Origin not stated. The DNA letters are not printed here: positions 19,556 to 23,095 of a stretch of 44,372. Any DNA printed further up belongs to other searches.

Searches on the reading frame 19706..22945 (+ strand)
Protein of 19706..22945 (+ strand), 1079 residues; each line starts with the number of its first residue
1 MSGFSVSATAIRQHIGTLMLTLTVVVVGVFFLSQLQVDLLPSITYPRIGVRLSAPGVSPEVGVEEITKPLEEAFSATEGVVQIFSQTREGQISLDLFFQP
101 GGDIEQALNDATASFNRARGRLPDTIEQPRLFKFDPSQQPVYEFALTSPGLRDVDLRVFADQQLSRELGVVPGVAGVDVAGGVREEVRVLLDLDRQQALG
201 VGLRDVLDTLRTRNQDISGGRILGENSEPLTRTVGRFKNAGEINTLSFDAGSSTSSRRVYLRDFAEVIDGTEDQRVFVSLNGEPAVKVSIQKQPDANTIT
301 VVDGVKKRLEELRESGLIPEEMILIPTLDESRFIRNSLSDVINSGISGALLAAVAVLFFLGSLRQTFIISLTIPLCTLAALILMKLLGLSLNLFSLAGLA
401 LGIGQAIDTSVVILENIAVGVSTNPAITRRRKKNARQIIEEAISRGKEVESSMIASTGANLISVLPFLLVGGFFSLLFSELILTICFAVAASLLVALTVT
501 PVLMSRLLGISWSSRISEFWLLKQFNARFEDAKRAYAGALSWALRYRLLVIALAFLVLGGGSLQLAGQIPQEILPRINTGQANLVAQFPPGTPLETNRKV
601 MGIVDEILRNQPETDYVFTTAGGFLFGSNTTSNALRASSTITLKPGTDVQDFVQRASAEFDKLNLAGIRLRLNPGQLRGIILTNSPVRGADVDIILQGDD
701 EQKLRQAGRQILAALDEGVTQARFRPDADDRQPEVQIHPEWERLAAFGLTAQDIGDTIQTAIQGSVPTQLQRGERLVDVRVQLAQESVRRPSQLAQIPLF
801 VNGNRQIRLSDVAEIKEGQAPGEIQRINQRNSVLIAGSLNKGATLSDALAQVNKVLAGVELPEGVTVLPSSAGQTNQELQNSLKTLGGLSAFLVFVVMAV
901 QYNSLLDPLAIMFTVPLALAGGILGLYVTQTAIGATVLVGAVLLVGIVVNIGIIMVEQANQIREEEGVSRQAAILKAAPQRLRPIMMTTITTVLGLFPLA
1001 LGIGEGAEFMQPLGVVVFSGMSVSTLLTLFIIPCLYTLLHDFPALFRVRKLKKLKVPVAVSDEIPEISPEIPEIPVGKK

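Call 7: search_protein_families(library=pfam, proteins=[window:19706-22945:+])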
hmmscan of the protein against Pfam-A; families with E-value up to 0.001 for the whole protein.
window:19706-22945:+ (1079 aa): 2 families
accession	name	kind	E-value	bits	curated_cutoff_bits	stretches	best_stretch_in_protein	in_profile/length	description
PF00873.25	ACR_tran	-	1.2e-284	947.4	28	1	7-1040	2-1021/1021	AcrB/AcrD/AcrF family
PF03176.21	MMPL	-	1.9e-05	24.2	20.5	1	840-1051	97-313/333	MMPL family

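Call 9: search_protein_families(library=ncbifam, proteins=[window:19706-22945:+])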
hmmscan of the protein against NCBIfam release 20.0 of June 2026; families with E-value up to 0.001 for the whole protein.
window:19706-22945:+ (1079 aa): 17 families
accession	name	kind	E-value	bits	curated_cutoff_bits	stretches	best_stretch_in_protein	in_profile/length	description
NF033617.1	RND_permease_2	subfamily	1.8e-190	635.3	1250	1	9-1040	3-1008/1009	multidrug efflux RND transporter permease subunit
NF000282.2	RND_permease_1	subfamily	4.7e-134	448.5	1250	1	18-1039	12-1027/1029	multidrug efflux RND transporter permease subunit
TIGR00914.1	2A0601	subfamily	1.3e-124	417.1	701.45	1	9-1040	8-1036/1051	CusA/CzcA family heavy metal efflux RND transporter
TIGR00915.1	2A0602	subfamily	6.4e-121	405.1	940.35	1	11-1041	6-1030/1050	efflux RND transporter permease subunit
NF007905.0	PRK10614.1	equivalog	5.3e-119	398.5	1774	1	9-1051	6-1020/1025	multidrug efflux RND transporter permease subunit MdtC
NF007133.0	PRK09579.1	equivalog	9e-107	357.9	1763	1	9-1040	6-1003/1017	multidrug efflux RND transporter permease subunit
NF007798.0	PRK10503.1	equivalog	3.7e-98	329.4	1584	1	11-1050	17-1033/1040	MdtB/MuxB family multidrug efflux RND transporter permease subunit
NF007131.0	PRK09577.1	equivalog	6.5e-75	252.6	1768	1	17-1040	12-1023/1045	multidrug efflux RND transporter permease subunit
NF007842.1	PRK10555.1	equivalog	2.6e-74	250.7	1854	1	15-1040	10-1027/1036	multidrug efflux RND transporter permease AcrD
NF000037.1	RND_perm_OqxB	exception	1.3e-68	231.8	2200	1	11-1040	8-1035/1050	multidrug efflux RND transporter permease subunit OqxB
NF011706.2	PRK15127.1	equivalog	9.4e-65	219.1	2150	1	15-1038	10-1028/1049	multidrug efflux RND transporter permease subunit AcrB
TIGR00916.1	2A0604s01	subfamily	3.7e-15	56.2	148.6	2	328-496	72-230/231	SecD/SecF family protein translocase subunit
TIGR00921.1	2A067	subfamily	2e-08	32.8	351.9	1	866-1043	177-350/733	hydrophobe/amphiphile efflux-3 (HAE3) family transporter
NF009583.0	PRK13024.1-3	subfamily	1.7e-07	29.7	721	1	340-509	276-433/755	protein translocase subunit SecDF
TIGR01129.1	secD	equivalog_domain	1.5e-06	27.7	244.4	1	330-431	234-342/397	protein translocase subunit SecD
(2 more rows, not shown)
